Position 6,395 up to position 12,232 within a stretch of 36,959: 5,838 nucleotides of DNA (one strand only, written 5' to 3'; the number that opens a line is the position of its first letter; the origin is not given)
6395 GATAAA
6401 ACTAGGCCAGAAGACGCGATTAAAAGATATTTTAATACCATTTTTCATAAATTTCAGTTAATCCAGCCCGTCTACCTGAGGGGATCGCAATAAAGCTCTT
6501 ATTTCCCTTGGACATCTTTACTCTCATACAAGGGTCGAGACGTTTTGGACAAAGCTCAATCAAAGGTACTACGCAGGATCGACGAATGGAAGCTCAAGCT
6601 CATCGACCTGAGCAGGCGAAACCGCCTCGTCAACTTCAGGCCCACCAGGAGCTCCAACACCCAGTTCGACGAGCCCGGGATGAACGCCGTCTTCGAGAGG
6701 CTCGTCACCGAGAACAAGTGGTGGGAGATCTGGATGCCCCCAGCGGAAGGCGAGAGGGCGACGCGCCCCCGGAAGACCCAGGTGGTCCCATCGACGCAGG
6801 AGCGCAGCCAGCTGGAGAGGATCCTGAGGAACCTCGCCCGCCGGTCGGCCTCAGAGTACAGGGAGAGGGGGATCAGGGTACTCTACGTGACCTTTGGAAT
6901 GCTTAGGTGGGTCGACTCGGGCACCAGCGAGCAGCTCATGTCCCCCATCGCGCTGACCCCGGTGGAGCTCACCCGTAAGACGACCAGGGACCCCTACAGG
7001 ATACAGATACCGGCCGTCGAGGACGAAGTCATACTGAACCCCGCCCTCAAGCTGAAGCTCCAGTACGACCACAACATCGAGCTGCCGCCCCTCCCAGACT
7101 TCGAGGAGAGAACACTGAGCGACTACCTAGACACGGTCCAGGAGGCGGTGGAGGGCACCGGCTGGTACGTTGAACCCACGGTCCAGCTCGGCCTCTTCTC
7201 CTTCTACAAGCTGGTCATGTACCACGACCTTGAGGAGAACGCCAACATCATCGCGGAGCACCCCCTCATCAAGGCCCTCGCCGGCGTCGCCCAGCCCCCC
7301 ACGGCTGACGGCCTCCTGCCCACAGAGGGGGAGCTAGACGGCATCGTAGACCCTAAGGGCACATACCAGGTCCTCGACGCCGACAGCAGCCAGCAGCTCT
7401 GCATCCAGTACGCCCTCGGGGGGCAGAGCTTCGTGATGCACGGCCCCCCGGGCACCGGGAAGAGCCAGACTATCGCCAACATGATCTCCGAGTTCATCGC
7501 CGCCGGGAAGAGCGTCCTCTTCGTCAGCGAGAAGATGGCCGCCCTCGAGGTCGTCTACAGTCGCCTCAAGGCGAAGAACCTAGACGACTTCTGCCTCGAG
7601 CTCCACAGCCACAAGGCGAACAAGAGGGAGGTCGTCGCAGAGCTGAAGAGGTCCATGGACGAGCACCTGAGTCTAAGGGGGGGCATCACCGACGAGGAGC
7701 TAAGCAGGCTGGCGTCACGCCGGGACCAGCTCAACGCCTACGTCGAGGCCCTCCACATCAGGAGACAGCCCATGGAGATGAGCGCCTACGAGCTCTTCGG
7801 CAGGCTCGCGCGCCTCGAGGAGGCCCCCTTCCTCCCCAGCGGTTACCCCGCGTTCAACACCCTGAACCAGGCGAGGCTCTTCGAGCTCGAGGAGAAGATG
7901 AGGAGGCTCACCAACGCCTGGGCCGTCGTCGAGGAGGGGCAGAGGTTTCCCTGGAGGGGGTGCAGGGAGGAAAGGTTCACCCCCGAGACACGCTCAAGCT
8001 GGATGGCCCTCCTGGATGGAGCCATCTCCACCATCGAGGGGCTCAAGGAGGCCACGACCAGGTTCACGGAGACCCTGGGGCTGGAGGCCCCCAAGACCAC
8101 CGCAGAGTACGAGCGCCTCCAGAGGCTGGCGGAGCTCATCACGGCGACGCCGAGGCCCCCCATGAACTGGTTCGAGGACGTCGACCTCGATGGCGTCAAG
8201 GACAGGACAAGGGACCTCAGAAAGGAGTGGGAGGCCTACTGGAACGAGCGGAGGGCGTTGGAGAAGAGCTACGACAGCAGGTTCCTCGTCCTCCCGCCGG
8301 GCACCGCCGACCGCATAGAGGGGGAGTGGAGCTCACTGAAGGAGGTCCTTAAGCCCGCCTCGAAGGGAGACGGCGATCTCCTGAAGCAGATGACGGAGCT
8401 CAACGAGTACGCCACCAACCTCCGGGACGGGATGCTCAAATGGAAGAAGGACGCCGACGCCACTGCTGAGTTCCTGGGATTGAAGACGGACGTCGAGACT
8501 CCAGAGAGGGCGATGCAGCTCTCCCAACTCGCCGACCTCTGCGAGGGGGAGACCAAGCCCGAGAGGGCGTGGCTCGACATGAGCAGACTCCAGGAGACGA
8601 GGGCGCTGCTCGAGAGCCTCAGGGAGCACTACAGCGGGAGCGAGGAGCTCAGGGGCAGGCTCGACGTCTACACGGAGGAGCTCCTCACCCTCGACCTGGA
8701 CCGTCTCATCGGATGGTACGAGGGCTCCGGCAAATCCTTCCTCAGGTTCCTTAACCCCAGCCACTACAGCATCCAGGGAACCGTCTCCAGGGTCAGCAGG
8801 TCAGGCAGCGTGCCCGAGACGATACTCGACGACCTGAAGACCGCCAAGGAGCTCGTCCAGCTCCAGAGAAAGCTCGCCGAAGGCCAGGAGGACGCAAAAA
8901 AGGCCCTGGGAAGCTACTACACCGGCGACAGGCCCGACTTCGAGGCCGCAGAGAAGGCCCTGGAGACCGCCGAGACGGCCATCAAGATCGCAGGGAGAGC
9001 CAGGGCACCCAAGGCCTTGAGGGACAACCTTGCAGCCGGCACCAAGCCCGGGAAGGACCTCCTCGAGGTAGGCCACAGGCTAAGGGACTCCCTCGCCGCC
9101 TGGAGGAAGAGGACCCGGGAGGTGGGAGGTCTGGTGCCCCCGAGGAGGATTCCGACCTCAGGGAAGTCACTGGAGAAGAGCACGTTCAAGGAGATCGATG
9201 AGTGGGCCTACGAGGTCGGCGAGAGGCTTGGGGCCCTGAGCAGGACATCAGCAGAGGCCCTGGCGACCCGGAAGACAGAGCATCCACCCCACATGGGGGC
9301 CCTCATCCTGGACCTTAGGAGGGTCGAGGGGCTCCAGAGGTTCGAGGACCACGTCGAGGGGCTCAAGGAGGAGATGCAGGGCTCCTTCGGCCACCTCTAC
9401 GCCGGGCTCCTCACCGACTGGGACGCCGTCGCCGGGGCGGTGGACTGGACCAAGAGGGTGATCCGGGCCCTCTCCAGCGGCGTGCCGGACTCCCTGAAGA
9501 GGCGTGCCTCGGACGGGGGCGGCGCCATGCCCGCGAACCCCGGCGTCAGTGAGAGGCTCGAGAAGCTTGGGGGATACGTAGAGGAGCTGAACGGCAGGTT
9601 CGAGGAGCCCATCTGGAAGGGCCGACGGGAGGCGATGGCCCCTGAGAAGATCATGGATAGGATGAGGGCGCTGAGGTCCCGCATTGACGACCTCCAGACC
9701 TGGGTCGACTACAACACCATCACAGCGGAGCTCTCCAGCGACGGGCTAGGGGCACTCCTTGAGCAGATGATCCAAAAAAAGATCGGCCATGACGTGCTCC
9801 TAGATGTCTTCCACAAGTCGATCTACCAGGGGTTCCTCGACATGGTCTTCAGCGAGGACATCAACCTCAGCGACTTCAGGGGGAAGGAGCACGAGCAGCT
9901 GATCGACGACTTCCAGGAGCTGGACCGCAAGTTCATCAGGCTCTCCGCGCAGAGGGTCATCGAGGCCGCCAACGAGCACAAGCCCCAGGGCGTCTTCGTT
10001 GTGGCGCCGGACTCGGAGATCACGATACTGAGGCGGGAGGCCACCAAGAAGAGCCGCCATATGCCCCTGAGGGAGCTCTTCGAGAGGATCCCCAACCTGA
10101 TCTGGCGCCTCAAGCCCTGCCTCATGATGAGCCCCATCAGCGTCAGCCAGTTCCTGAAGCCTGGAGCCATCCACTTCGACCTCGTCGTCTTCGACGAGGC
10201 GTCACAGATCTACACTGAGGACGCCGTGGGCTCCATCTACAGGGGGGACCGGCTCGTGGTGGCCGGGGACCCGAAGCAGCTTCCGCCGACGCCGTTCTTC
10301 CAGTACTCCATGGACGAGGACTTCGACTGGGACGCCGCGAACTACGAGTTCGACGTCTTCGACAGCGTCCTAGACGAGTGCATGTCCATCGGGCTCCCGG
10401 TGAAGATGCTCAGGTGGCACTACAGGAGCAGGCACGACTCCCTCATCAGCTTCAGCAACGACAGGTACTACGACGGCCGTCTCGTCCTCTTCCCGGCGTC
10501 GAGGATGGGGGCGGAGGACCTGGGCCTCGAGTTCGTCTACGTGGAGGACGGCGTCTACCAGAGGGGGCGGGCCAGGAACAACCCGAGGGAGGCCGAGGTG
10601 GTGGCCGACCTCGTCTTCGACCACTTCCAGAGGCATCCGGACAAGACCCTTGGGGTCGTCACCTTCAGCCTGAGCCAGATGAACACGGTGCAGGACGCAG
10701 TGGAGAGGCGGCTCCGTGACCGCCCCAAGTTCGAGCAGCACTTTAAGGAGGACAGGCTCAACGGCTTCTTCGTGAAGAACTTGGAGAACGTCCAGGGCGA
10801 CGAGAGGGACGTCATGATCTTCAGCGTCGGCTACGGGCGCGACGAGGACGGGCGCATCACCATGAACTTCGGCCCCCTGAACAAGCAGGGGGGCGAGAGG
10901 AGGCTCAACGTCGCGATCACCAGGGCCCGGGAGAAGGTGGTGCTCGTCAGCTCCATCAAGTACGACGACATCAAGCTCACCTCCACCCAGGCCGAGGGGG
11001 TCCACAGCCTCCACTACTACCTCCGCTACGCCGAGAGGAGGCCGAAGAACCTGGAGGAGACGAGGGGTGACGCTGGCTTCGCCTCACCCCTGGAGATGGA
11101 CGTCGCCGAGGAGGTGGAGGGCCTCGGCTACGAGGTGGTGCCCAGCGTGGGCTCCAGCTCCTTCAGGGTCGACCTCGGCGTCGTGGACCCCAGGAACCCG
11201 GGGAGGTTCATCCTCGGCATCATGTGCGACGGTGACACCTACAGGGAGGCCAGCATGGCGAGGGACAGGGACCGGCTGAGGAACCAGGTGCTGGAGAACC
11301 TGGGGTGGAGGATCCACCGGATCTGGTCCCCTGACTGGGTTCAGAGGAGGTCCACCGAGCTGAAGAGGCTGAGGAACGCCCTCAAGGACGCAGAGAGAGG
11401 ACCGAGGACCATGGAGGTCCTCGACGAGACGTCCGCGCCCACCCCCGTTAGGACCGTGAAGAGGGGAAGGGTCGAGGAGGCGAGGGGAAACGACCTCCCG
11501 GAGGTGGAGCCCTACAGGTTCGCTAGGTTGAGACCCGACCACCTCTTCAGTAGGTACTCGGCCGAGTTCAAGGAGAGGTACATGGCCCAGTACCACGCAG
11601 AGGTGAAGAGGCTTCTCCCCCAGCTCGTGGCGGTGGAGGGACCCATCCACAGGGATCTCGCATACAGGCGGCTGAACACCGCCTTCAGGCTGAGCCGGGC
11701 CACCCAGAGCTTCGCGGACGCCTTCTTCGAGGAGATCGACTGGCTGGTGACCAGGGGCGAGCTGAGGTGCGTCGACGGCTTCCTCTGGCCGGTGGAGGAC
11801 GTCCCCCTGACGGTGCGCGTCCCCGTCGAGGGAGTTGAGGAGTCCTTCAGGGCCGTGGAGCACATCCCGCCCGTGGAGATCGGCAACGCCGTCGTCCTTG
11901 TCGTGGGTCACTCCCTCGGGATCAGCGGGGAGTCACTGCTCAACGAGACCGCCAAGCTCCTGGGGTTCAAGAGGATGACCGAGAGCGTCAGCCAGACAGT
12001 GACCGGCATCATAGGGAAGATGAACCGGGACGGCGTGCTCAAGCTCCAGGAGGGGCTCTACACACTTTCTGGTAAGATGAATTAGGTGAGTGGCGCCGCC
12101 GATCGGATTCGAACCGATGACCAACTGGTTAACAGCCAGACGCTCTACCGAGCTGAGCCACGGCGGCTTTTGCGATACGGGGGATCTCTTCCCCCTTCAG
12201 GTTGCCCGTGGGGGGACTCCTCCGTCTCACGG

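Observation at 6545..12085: Stand-alone 1846-aa helicase-nuclease (DUF4011 / SF1 helicase / Vsr-like endonuclease / DUF3320) next to a tRNA: an Hhe-like defence candidate in an archaeon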

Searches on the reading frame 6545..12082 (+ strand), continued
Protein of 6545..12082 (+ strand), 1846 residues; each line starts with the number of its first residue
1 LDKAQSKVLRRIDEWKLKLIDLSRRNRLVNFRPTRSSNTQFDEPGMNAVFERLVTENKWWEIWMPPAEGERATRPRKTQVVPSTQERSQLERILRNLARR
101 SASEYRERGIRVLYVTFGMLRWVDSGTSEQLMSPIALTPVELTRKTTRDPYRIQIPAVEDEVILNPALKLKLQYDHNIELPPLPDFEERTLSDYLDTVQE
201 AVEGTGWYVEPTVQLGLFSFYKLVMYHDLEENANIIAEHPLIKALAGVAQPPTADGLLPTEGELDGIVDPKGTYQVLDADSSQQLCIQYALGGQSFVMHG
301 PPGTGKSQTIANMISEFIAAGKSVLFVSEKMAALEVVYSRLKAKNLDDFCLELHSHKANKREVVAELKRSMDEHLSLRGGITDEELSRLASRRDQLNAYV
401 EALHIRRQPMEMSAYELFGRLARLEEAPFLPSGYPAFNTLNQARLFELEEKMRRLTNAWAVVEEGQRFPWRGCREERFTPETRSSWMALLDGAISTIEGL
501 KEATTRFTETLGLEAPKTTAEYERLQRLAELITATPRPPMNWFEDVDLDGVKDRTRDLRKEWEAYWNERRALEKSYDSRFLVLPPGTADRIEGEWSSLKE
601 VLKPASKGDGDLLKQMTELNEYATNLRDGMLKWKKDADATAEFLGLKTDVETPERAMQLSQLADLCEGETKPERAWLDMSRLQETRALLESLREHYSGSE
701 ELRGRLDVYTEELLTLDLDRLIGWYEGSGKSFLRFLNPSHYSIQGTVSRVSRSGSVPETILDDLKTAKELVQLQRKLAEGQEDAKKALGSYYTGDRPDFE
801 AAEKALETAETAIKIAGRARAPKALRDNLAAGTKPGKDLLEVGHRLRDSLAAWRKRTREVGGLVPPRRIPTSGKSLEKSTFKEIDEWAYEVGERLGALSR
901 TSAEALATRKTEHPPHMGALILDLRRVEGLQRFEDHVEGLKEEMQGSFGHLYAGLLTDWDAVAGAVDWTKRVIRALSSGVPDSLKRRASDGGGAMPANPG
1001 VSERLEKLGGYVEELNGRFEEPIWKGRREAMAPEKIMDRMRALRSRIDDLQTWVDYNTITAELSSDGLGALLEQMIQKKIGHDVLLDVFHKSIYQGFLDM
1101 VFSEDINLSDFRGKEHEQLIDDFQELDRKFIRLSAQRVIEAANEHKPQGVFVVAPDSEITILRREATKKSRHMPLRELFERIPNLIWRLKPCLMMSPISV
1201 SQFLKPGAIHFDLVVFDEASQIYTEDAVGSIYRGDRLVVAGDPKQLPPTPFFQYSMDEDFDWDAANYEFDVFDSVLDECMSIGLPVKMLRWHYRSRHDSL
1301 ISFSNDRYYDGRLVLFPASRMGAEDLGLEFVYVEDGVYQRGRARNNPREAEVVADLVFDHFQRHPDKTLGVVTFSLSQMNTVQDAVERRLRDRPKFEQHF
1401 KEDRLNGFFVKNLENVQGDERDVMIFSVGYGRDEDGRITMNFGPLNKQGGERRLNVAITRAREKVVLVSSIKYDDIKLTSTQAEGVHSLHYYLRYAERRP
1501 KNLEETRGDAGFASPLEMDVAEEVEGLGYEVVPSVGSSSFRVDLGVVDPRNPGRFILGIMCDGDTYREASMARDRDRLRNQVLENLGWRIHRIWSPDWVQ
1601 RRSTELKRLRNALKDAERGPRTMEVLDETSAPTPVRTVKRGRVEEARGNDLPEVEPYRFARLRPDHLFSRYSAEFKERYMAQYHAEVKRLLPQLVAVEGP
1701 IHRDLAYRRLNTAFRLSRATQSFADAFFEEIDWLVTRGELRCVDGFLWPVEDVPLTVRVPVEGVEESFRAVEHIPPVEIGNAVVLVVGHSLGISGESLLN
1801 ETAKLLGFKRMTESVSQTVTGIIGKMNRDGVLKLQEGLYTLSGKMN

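Call 99: find_encoding_contigs(protein=P0114, flank=9000, max_places=1)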
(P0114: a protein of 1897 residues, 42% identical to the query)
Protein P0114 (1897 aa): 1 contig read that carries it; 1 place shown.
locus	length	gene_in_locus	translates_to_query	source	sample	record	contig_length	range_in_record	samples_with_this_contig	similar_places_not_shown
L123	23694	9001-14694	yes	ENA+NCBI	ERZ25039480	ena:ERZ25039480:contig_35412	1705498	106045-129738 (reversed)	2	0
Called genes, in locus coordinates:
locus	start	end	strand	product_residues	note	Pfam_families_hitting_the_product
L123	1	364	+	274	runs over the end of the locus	PF04414:tRNA_deacylase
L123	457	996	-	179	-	-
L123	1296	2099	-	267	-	PF02633:Creatininase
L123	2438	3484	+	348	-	PF18911:PKD_4 (weak), PF00801:PKD (weak), PF04773:FecR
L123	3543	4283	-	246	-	PF00589:Phage_integrase (faint)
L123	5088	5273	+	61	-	PF00584:SecE (weak)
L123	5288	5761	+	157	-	PF03439:Spt5-NGN, PF00467:KOW (weak)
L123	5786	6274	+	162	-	PF03946:Ribosomal_L11_N, PF00298:Ribosomal_L11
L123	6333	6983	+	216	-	PF00687:Ribosomal_L1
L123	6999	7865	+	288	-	PF00466:Ribosomal_L10, PF17777:RL10P_insert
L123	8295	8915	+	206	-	PF07796:DUF1638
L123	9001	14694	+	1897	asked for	PF13195:DUF4011, PF13086:AAA_11 (weak), PF13245:AAA_19 (faint), PF13086:AAA_11 (weak), PF13087:AAA_12, PF18741:MTES_1575, PF11784:DUF3320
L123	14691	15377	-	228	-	PF00702:Hydrolase, PF12710:HAD (weak), PF13419:HAD_2, PF13242:Hydrolase_like (weak)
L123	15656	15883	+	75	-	-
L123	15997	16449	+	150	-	-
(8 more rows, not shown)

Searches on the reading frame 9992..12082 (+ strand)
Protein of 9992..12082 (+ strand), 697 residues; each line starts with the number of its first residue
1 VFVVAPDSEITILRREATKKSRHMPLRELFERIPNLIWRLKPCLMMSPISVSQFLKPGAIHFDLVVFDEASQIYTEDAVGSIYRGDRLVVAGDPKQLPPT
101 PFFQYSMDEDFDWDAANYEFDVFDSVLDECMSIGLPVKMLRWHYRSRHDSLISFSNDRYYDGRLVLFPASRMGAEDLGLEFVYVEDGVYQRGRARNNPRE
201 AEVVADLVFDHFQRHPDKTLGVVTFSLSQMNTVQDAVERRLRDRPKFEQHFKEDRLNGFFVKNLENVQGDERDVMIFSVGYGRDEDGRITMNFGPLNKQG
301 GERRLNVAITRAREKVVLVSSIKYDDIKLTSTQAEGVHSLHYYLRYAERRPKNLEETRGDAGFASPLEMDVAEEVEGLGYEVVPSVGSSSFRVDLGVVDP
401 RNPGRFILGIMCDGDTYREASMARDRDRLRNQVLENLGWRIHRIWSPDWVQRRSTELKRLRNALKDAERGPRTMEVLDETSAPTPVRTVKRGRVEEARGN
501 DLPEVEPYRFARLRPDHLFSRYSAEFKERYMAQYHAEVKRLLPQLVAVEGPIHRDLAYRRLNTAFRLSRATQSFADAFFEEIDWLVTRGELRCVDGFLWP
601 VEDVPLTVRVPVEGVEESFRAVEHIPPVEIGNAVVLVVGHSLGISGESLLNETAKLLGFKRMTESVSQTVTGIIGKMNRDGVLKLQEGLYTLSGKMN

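Call 70: predict_structure(alignment_id=A3)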
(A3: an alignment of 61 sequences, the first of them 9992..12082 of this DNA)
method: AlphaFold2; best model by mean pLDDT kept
length: 697 residues; sequences in the alignment: 61
mean_pLDDT: 70.1   pTM: 0.41
mean pLDDT of the five models: 70.1, 69.7, 69.8, 66.6, 64.2
residues with pLDDT >= 90: 201; 70-90: 208; 50-70: 109; < 50: 179
segments of 3 or more residues with pLDDT < 50: 1-4, 20-24, 36-148, 162-168, 172-177, 351-360, 418-422, 472-492
pLDDT, mean of each block of 10 residues (from residue 1): 45 53 47 50 36 38 27 28 25 28 32 33 33 33 41 55 47 53 81 79 93 87 90 93 88 67 77 83 76 75 70 80 85 81 76 43 79 91 69 79 77 58 55 64 82 88 84 36 40 59 87 90 83 94 95 95 88 93 95 95 88 90 95 93 90 93 94 95 92 68
secondary structure, 60 per line:
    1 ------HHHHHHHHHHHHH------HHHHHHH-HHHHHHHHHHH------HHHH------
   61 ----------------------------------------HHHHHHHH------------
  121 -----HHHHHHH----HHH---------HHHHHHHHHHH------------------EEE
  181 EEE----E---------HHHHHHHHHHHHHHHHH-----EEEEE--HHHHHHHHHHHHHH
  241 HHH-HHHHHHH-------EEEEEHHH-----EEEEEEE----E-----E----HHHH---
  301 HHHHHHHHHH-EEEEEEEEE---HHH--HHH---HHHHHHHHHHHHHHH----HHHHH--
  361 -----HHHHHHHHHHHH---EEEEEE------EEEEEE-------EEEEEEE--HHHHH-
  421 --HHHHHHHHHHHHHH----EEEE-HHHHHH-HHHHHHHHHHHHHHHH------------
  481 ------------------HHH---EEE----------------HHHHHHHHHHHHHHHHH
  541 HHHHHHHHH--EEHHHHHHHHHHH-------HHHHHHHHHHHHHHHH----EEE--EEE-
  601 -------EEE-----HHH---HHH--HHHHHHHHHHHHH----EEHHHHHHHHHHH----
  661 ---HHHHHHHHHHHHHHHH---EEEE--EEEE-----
elements in order (helices of 4 or more, strands of 3 or more residues): H7-19 H26-32 H34-44 H51-54 H101-108 H126-132 H149-159 E178-183 H198-214 E220-224 H227-243 H245-251 E259-263 E272-278 H294-297 H301-310 E312-320 H335-349 H354-358 H366-377 E381-386 E393-398 E406-412 H415-419 H423-436 E441-444 H446-451 H453-468 E505-507 H524-549 H554-564 H572-587 E592-594 E597-599 E608-610 H627-639 H646-656 H664-679 E683-686 E689-692

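Call 73: fold_search(model_id=the predicted structure, library=pdb)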
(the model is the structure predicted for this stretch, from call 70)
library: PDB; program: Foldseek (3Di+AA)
matches with E <= 10: 1258; with E <= 0.001: 32
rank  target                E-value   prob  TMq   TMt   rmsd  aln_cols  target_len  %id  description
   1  9l5t_Y                1.0e-06  1.00  0.23  0.12   5.9       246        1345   20  Cryo-EM structure of the thermophile spliceosome (state B*Q2) (released 2025-03-12)
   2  9l5s_Y                8.5e-06  1.00  0.21  0.11   6.7       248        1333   20  Cryo-EM structure of the thermophile spliceosome (state B*Q1) (released 2025-03-12)
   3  8ch6_y                1.5e-05  1.00  0.23  0.13   5.9       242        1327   22  Structure of a late-stage activated spliceosome (BAqr) arrested with a dominant-negative Aquarius mutant (state B comp (released 2023-05-10)
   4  8ram_O                1.9e-05  1.00  0.22  0.22   5.1       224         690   18  Structure of Sen1 bound RNA Polymerase II pre-termination complex (released 2024-10-30)
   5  8ro2_Q                2.1e-05  1.00  0.22  0.12   6.1       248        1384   20  Integrative Structure of the human intron lariat Spliceosome (ILS'') (released 2024-09-18)
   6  8xi2_Q                2.7e-05  1.00  0.19  0.10   6.9       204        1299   18  Cryo-EM structure of the Chlamydomonas C* complex (released 2024-10-09)
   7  2xzp                  2.8e-05  1.00  0.22  0.25   6.0       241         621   22  Upf1 helicase (released 2011-03-30)
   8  8rao_O                2.8e-05  1.00  0.23  0.23  13.8       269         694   17  Structure of Sen1-ADP.BeF3-RNA complex (released 2024-10-30)
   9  5eax_A                3.2e-05  1.00  0.21  0.15   6.8       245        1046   18  Crystal structure of Dna2 in complex with an ssDNA (released 2015-11-18)
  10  8ro0_Q                4.5e-05  1.00  0.22  0.12   6.0       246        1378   17  Structure of the C. elegans Intron Lariat Spliceosome primed for disassembly (ILS') (released 2024-08-07)
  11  8ftm_B                4.5e-05  1.00  0.18  0.18   5.8       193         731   22  Setx-ssRNA-ADP-SO4 complex (released 2023-10-25)
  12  5ean_A                5.6e-05  1.00  0.20  0.14   7.1       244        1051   18  Crystal structure of Dna2 in complex with a 5' overhang DNA (released 2015-11-18)
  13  5z56_Q                6.6e-05  1.00  0.23  0.13   5.5       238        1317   20  cryo-EM structure of a human activated spliceosome (mature Bact) at 5.1 angstrom. (released 2018-09-19)
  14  9l5r_Y                7.4e-05  1.00  0.20  0.11   6.9       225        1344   19  Cryo-EM structure of the thermophile spliceosome (state ILS) (released 2025-03-12)
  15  5xjc_Q                7.9e-05  1.00  0.23  0.13   5.5       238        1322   20  Cryo-EM structure of the human spliceosome just prior to exon ligation at 3.6 angstrom (released 2017-07-05)
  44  1lva                  4.3e-03  0.99  0.10  0.21   9.3       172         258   10  Crystal structure of a C-terminal fragment of Moorella thermoacetica elongation factor SelB (released 2002-08-21)
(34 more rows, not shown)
